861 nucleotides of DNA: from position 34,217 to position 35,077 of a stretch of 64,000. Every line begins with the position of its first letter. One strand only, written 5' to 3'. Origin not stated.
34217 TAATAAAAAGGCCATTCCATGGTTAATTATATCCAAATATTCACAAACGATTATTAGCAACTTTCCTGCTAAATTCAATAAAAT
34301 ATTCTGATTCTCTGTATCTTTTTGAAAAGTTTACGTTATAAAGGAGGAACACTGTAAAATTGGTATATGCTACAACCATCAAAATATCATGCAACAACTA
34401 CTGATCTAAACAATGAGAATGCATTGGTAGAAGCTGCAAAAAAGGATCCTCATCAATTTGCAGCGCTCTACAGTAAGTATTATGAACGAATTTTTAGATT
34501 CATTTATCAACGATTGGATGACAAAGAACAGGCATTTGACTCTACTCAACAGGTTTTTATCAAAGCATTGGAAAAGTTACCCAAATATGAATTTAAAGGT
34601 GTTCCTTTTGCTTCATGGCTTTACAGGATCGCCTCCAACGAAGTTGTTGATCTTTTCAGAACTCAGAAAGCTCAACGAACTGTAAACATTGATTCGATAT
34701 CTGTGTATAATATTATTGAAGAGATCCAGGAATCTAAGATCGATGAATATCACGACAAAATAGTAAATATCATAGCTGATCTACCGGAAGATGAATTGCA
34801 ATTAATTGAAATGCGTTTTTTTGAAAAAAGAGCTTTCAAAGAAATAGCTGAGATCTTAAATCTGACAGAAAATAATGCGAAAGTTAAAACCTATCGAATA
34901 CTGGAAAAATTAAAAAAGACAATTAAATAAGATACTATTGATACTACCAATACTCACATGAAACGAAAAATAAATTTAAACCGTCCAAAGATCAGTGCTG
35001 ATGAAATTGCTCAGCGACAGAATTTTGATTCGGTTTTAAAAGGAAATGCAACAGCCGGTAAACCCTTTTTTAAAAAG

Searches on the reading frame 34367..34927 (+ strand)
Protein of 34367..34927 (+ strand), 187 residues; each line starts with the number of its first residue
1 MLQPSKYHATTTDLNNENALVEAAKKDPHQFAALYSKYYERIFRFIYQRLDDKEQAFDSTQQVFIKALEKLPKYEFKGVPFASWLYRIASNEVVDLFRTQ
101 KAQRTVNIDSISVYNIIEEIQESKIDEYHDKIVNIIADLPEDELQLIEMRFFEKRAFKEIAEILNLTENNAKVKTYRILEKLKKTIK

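Call 8: search_protein_families(library=pfam, proteins=[window:34367-34927:+], max_evalue=0.001)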
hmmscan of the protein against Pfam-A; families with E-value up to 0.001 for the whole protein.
window:34367-34927:+ (187 aa): 4 families
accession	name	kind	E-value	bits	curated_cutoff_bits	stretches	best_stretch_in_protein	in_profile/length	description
PF04542.20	Sigma70_r2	-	6.1e-14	52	24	1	34-101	1-69/71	Sigma-70 region 2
PF08281.18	Sigma70_r4_2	-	7.1e-10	38.8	25.7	1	130-182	2-54/54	Sigma-70, region 4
PF04545.22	Sigma70_r4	-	3e-09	36.7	24.1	1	136-184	2-50/50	Sigma-70, region 4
PF07638.17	Sigma70_ECF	-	0.00024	21.5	21.1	1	27-172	15-169/185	ECF sigma factor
